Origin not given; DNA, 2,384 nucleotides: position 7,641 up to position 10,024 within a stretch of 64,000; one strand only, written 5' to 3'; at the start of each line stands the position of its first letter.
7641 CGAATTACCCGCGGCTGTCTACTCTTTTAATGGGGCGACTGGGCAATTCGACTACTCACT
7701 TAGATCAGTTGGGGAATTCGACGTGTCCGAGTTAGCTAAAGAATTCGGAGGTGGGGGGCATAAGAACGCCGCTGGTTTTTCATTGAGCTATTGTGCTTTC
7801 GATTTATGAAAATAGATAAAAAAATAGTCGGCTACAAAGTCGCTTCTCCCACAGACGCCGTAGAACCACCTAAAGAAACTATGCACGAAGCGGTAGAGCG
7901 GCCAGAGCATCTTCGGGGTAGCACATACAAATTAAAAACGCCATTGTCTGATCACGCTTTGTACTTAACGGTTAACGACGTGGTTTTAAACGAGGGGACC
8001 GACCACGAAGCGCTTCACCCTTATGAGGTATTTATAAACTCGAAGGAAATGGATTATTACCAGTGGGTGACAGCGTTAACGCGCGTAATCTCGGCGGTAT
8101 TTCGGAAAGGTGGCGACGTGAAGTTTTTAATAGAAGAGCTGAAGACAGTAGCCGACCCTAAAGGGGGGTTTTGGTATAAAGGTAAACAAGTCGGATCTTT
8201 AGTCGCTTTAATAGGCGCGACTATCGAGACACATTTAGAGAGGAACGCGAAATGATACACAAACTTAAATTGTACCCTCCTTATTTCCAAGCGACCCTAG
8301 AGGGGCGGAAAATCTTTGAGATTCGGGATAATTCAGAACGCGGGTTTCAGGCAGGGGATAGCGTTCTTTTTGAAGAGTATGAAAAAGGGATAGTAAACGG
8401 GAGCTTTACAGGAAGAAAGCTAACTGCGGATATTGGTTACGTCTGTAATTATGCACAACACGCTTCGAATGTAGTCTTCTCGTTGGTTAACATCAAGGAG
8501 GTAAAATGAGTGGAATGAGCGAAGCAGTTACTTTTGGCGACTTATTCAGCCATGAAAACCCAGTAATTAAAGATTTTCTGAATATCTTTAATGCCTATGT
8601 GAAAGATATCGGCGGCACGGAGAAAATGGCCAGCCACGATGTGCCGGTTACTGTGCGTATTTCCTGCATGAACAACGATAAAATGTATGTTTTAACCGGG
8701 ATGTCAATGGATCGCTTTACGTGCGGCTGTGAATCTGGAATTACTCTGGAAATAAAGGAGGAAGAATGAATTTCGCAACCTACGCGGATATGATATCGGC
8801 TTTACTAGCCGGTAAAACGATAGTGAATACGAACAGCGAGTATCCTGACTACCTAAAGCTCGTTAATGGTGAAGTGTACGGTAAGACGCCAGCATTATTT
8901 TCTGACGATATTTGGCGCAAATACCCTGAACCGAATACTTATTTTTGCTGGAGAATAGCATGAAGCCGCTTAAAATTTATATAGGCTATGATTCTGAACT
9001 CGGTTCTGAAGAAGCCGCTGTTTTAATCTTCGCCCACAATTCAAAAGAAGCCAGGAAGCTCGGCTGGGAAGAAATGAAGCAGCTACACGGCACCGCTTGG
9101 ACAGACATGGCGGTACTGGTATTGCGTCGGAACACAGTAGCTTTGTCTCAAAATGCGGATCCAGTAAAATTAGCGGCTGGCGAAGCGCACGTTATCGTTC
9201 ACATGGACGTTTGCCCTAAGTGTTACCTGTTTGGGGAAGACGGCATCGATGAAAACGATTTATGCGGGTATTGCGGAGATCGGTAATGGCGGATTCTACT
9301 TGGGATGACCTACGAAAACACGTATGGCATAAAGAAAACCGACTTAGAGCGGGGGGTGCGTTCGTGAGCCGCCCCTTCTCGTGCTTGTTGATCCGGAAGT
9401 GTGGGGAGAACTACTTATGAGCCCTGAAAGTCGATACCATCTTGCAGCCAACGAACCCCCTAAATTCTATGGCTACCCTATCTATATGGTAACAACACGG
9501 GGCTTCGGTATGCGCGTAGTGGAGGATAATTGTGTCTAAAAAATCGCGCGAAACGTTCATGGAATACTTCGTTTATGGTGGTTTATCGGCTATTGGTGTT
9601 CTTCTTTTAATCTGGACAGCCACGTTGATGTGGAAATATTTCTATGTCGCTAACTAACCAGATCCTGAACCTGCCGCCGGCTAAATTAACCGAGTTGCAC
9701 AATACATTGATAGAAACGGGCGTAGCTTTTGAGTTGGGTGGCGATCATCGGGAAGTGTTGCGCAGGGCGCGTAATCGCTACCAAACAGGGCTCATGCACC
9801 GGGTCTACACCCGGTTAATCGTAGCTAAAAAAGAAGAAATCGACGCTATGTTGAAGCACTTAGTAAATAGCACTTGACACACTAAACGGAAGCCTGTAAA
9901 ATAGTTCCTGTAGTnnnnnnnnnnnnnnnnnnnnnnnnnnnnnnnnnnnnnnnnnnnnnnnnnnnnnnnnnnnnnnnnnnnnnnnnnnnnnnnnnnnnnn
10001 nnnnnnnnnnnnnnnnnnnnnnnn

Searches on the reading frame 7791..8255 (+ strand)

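Call 13: search_protein_families(library=phrogs, proteins=[window:7791-8255:+])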
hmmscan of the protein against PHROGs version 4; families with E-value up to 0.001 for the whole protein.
window:7791-8255:+ (154 aa): 2 families
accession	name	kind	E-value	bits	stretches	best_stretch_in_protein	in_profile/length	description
phrog_23565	-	DNA, RNA and nucleotide metabolism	9.9e-26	92.1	1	6-132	2-111/199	ribonucleotide reductase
phrog_84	-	DNA, RNA and nucleotide metabolism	6.3e-12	45.4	1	31-152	797-910/975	ribonucleoside-diphosphate reductase large subunit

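Call 14: search_protein_families(library=pfam, proteins=[window:7791-8255:+])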
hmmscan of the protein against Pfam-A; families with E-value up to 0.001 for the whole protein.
window:7791-8255:+ (154 aa): 1 family
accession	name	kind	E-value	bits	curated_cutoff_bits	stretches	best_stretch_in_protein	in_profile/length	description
PF12637.14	TSCPD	-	3e-07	31.1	22.8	1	52-149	11-88/88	TSCPD domain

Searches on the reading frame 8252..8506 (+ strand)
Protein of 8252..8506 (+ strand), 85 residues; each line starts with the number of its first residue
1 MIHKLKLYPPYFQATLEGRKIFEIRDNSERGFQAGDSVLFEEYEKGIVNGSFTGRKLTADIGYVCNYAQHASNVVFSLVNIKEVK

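Call 103: search_protein_families(library=pfam, proteins=[window:8252-8506:+], max_evalue=0.01)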
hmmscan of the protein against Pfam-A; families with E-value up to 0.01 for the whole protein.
window:8252-8506:+ (85 aa): 2 families
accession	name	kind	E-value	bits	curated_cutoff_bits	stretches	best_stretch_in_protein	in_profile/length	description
PF12961.13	DUF3850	-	1.1e-16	61.3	22.9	1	2-75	1-74/77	Domain of unknown function (DUF3850)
PF04266.20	ASCH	-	0.00084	20.4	21.2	1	5-40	1-37/103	ASCH domain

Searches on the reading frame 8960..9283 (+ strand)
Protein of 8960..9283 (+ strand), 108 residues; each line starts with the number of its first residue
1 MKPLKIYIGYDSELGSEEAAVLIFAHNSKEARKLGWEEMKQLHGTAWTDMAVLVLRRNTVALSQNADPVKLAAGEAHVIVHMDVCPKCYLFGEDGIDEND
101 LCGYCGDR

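Call 67: find_homologous_proteins(query=window:8960-9283:+)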
Query window:8960-9283:+ (108 aa): 5 proteins with E <= 0.001 among 10 candidates.
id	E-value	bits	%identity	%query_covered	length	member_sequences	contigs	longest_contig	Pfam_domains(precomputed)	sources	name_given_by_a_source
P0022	4.4e-68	244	100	100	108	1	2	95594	-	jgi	jgi:hypothetical protein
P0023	7.2e-58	211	85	100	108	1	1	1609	-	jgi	jgi:hypothetical protein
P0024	6.9e-49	182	77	100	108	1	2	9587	-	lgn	-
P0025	5.8e-44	167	70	100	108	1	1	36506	-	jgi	-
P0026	2.9e-43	164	70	99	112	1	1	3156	-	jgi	-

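Call 68: find_encoding_contigs(protein=P0024, flank=5000, max_places=3)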
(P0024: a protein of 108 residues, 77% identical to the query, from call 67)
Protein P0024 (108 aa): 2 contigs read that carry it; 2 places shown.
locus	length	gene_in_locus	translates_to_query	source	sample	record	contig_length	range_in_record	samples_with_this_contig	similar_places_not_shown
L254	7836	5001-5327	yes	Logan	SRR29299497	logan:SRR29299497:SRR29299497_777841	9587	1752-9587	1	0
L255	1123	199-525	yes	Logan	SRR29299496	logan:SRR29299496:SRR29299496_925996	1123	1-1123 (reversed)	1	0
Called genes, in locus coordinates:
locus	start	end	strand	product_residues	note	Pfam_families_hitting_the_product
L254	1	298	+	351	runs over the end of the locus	-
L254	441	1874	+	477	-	PF00145:DNA_methylase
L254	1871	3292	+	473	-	PF00176:SNF2-rel_dom, PF04851:ResIII (weak)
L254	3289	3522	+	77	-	-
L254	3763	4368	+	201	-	PF13392:HNH_3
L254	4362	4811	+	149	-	PF12637:TSCPD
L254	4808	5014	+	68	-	-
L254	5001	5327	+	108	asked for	-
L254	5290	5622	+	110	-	-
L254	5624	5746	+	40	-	-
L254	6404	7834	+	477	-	?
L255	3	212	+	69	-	?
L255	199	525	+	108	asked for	-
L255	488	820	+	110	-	-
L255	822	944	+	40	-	-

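Call 69: find_encoding_contigs(protein=P0023, flank=3000, max_places=2)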
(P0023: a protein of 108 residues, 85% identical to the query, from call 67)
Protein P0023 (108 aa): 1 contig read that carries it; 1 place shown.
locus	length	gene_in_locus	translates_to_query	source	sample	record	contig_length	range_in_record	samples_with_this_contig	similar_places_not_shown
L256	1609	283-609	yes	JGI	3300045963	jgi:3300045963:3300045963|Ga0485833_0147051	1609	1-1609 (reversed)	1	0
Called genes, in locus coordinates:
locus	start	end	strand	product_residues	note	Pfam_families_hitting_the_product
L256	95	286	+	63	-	-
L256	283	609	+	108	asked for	-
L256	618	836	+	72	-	-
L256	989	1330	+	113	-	-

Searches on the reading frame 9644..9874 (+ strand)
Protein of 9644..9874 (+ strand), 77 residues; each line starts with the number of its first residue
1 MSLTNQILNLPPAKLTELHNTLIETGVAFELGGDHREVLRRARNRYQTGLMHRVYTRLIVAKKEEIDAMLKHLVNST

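Call 27: find_homologous_proteins(query=window:9644-9874:+)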
Query window:9644-9874:+ (77 aa): 2 proteins with E <= 0.001 among 2 candidates.
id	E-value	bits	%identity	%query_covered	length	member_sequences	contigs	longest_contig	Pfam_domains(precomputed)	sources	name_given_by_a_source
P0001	1.3e-42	160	100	100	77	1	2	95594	-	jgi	jgi:hypothetical protein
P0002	2.2e-32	127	82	99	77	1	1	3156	-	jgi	-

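Call 28: find_encoding_contigs(protein=P0002, flank=10000)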
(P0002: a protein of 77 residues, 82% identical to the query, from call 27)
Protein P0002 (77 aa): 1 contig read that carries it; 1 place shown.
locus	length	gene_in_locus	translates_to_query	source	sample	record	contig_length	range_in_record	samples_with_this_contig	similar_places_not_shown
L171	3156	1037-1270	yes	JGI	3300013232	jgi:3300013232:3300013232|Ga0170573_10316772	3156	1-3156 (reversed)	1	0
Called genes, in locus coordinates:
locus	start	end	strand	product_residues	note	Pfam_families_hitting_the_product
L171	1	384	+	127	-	?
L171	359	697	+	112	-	-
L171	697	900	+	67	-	-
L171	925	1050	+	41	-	-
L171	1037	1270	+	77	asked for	-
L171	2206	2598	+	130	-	-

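Call 29: find_encoding_contigs(protein=P0001, flank=3000)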
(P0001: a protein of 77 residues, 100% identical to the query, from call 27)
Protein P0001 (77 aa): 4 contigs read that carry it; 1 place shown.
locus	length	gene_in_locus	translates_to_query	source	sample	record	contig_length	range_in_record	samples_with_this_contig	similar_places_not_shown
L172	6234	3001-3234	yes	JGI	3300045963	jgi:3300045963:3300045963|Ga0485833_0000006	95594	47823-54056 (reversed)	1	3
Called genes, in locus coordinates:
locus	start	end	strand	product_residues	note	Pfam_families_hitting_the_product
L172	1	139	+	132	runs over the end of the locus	PF10765:Phage_P22_NinX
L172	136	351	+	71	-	-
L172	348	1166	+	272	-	PF02272:DHHA1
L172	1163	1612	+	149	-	PF12637:TSCPD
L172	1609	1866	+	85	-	PF12961:DUF3850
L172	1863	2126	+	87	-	-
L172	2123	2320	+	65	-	-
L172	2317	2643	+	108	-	-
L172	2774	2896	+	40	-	-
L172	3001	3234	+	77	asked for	-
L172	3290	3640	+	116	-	-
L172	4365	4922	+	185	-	-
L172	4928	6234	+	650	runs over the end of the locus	-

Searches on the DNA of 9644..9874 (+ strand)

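Call 43: search_rna_families(sources=[L171, L176, L179], threshold=evalue, max_evalue=5, show_alignments=4)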
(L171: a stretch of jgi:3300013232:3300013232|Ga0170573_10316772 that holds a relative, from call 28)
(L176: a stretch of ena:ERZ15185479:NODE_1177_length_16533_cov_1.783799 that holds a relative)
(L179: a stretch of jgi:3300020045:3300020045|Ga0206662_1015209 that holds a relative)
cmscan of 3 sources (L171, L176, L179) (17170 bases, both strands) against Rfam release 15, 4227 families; matches with E-value up to 5: 7.
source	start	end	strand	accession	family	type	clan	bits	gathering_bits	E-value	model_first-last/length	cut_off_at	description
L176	3267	3337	+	RF00005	tRNA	Gene; tRNA;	CL00001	70.4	29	6.7e-14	1-71/71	no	tRNA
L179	1836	1965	+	RF00005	tRNA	Gene; tRNA;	CL00001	38.6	29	3.8e-05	1-71/71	no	tRNA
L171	1449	1530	+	RF03044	Proteo-phage-1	Gene; sRNA;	-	35.8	42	0.0024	1-82/82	no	Proteo-phage-1 RNA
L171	1365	1439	+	RF04252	mir-8186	Gene; miRNA;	-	31.7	80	0.0013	1-61/61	no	mir-8186 microRNA precursor family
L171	2606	2735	+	RF00005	tRNA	Gene; tRNA;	CL00001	31.4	29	0.0036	1-71/71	no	tRNA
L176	3267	3338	-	RF04354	Plastid-ycf2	Cis-reg;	-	28.8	65.7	0.021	1-75/75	no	Plastid-ycf2 5UTR RNA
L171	1364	1438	-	RF04252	mir-8186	Gene; miRNA;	-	22.5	80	0.66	1-61/61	no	mir-8186 microRNA precursor family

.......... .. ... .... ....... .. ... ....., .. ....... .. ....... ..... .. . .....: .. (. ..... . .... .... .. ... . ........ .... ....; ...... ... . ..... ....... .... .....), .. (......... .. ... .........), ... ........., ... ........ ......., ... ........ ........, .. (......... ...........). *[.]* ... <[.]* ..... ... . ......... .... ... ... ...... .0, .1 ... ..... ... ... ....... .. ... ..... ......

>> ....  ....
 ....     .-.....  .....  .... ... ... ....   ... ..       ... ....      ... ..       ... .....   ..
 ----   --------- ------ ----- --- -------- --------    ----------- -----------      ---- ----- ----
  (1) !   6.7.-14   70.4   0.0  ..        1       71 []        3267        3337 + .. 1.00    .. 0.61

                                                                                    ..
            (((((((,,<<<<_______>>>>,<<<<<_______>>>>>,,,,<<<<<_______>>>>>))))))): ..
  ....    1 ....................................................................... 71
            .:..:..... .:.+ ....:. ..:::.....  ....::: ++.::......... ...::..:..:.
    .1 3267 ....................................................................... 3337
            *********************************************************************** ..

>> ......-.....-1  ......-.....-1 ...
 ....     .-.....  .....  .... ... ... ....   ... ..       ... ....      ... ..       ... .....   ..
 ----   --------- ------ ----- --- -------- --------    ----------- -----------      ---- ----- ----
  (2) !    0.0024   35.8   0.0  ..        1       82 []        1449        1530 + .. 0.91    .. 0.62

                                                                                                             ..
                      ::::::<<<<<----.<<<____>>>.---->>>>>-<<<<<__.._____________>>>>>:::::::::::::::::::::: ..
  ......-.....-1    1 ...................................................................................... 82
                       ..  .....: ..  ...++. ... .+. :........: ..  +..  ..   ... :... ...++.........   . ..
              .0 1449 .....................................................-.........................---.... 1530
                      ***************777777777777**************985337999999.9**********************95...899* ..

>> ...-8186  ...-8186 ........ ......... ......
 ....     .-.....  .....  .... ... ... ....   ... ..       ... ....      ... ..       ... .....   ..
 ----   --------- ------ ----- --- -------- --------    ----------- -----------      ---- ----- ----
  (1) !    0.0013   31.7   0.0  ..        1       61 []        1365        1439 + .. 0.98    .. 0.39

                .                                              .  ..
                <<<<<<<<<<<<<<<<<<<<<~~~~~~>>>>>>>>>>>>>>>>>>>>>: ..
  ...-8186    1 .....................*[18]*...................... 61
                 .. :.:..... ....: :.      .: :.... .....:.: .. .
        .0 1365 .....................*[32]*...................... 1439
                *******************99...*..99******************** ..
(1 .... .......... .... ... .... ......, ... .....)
